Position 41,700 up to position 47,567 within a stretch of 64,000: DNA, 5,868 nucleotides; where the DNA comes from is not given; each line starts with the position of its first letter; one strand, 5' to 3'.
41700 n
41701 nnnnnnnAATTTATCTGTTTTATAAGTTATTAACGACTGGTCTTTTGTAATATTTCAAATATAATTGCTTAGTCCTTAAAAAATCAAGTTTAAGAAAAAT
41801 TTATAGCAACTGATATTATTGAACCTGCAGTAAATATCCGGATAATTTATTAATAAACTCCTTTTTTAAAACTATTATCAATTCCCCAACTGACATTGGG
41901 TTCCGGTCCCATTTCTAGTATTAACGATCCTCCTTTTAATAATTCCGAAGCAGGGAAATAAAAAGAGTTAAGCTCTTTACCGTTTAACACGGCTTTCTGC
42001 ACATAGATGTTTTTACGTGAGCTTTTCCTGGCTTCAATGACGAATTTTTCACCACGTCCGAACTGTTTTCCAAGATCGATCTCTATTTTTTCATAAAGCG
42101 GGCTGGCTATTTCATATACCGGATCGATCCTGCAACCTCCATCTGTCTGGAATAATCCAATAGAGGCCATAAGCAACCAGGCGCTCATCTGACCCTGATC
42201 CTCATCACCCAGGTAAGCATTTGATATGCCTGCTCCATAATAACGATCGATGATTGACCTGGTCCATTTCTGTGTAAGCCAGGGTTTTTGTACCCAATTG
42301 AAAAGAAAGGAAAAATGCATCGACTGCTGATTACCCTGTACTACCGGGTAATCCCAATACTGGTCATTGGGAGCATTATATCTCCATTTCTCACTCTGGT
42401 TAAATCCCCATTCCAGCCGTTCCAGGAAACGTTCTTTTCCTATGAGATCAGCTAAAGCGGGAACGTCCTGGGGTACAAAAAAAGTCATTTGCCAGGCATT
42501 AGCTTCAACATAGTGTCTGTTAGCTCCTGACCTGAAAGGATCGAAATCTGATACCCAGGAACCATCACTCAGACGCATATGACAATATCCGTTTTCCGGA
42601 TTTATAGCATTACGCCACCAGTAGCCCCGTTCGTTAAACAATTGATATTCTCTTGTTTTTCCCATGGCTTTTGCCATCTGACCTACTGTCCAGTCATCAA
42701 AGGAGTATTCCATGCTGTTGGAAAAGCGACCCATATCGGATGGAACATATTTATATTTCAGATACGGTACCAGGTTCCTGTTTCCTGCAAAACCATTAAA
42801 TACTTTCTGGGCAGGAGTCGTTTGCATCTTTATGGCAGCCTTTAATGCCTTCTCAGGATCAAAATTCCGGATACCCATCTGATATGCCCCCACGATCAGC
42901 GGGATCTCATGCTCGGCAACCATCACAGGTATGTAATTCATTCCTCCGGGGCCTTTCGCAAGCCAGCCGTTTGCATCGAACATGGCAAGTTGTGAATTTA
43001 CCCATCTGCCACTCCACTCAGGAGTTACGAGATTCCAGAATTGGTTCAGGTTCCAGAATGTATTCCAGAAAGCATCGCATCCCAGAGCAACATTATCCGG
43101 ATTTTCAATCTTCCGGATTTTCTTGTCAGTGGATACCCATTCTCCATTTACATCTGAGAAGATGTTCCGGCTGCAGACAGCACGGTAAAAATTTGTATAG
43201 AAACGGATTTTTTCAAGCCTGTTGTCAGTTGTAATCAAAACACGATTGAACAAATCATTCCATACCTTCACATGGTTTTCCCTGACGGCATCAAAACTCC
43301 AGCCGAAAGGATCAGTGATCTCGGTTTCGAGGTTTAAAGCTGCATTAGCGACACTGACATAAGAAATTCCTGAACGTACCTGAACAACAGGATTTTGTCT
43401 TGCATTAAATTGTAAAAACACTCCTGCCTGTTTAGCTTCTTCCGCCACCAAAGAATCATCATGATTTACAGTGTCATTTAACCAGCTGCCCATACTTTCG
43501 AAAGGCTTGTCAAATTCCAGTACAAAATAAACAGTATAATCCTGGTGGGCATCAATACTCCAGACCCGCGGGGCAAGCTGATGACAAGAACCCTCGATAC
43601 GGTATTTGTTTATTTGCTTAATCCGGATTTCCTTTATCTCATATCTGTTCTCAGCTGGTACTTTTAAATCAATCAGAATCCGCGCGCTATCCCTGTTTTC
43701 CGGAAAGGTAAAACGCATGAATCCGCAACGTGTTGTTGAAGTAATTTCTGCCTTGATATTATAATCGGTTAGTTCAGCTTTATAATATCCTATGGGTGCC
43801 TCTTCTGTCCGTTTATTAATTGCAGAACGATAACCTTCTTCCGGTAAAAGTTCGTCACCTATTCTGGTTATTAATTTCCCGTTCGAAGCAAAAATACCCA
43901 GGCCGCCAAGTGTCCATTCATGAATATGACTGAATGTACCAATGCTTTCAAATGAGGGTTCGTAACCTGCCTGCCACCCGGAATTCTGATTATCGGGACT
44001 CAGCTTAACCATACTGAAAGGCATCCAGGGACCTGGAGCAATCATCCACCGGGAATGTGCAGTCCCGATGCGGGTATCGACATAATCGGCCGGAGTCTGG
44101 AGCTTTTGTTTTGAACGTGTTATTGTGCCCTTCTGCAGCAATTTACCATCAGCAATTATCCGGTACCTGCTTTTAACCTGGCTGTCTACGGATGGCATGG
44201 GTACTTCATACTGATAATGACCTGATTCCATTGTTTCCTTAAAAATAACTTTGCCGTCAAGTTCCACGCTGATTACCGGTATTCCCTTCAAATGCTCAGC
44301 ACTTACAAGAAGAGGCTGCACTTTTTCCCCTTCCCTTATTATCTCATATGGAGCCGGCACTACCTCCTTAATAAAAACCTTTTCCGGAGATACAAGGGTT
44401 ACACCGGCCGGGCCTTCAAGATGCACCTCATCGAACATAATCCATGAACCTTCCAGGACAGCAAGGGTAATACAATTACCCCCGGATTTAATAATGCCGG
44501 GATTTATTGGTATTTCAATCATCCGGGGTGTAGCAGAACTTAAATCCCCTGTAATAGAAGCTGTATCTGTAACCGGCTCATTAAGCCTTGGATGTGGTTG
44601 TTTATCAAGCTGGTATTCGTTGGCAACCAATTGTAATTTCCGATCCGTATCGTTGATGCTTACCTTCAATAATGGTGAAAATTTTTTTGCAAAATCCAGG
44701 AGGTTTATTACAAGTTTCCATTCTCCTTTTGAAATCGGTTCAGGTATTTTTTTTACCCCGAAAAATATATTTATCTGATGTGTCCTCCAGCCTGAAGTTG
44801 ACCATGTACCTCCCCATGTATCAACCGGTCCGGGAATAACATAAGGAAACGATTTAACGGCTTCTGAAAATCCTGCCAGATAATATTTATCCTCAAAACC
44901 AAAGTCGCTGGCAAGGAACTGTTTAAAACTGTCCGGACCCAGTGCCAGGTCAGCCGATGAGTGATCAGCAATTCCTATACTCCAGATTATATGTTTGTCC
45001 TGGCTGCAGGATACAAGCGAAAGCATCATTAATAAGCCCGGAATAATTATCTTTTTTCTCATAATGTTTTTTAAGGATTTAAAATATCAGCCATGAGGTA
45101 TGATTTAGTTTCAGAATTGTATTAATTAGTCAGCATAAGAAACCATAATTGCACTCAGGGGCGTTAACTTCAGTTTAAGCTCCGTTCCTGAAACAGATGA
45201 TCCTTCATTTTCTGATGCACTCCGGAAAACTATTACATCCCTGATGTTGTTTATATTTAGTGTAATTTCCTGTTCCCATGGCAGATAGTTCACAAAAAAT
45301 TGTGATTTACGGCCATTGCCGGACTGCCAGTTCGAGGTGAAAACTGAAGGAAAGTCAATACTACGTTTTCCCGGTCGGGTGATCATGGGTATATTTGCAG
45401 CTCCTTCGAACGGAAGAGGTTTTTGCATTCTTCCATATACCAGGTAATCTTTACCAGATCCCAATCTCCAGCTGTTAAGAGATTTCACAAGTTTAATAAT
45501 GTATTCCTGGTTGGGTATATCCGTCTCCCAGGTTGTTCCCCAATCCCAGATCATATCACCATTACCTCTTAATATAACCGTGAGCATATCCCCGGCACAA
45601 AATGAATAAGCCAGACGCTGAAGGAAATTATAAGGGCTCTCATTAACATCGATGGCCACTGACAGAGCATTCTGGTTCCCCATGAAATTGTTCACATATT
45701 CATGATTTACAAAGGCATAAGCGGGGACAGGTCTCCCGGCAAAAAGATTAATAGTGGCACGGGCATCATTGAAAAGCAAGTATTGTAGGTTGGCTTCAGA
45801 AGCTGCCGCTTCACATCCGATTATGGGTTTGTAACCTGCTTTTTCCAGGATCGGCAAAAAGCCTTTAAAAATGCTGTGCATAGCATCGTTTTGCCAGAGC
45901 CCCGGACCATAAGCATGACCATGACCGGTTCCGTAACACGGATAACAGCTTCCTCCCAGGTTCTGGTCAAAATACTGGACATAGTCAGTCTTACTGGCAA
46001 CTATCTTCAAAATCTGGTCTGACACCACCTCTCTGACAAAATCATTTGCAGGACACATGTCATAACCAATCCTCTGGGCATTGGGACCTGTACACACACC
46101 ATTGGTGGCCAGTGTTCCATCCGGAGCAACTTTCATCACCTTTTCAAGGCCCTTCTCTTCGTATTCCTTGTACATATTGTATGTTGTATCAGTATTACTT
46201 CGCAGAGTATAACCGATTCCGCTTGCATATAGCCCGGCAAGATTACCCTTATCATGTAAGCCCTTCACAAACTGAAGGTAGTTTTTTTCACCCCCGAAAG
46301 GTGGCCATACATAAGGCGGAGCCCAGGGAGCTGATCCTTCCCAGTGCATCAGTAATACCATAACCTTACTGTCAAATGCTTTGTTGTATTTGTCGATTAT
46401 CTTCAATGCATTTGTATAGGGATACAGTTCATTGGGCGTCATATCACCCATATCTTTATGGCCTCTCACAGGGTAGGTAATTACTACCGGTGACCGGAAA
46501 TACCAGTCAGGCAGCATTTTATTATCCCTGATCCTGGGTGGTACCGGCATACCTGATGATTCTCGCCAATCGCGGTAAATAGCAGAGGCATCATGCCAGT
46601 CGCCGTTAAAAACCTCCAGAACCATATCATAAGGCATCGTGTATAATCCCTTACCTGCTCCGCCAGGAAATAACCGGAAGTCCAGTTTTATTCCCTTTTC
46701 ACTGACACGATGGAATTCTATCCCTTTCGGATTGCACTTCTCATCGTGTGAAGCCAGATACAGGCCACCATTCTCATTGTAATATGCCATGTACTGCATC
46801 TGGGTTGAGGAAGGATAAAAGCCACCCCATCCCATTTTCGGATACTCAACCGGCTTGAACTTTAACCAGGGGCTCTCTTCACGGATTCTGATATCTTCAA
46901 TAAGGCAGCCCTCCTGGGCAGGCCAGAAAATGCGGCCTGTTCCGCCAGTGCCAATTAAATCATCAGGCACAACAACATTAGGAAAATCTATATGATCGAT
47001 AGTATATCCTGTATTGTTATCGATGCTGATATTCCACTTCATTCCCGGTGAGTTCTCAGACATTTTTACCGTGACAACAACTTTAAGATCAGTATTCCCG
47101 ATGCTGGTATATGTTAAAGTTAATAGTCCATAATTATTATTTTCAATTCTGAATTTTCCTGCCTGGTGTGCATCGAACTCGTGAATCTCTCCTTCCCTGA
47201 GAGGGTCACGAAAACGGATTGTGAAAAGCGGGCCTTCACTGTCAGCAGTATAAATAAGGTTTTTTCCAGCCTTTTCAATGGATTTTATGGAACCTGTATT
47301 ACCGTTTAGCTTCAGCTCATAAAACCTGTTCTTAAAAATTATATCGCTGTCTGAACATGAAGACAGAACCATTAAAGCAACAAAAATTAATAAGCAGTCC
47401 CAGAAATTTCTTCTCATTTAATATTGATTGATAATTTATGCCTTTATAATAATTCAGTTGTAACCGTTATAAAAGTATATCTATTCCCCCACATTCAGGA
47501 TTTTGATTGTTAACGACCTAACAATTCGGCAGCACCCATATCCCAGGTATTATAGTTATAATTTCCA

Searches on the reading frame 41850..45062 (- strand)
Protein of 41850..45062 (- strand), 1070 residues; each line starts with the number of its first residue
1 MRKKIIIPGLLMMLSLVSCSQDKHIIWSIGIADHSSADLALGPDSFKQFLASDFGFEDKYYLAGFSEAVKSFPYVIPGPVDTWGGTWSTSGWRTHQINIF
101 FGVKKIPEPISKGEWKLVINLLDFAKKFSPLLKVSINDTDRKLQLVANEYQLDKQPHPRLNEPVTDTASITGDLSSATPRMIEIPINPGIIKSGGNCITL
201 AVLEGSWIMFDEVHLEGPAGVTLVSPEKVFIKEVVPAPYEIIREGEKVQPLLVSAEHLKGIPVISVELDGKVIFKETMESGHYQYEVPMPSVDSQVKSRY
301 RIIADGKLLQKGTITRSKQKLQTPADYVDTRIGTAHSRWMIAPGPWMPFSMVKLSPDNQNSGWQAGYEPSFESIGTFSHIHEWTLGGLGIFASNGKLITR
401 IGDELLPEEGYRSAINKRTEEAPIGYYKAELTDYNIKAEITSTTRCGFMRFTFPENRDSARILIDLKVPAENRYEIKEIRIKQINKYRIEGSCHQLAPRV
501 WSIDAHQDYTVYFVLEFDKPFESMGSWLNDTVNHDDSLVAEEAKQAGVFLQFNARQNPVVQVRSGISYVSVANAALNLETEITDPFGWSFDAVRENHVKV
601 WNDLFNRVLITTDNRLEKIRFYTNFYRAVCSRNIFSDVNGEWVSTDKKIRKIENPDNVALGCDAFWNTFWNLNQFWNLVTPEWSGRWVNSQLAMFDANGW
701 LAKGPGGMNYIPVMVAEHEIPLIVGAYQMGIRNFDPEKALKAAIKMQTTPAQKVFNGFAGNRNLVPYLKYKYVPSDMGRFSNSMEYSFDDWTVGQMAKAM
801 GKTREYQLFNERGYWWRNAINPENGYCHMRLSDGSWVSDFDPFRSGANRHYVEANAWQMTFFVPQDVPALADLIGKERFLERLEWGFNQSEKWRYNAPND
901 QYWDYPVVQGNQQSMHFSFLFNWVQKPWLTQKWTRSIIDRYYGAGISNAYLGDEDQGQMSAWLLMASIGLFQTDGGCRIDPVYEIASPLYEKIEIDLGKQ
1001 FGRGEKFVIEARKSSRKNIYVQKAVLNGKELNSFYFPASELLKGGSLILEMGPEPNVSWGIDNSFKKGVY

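Call 8: search_protein_families(library=pfam, proteins=[window:41850-45062:-])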
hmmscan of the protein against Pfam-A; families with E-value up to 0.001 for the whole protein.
window:41850-45062:- (1070 aa): 3 families
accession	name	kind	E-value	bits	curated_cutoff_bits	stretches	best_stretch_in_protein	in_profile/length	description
PF07971.18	Glyco_hydro_92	-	1.7e-130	436.6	24.6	1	573-1053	1-464/464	Glycosyl hydrolase family 92 catalytic domain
PF17678.7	Glyco_hydro_92N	-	1.1e-57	196.1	34.5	1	327-567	1-236/236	Glycosyl hydrolase family 92 N-terminal domain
PF14683.12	CBM-like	-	3.5e-09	37.2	27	1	26-215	2-160/160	Polysaccharide lyase family 4, domain III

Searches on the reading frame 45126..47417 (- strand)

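Call 8: search_protein_families(library=pfam, proteins=[window:45126-47417:-])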
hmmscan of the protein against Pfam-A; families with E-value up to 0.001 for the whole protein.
window:45126-47417:- (763 aa): 1 family
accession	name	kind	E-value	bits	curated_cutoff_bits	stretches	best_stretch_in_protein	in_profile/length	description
PF19773.5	DUF6259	-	1.8e-24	86.9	28.7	1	259-576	1-294/300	Domain of unknown function (DUF6259)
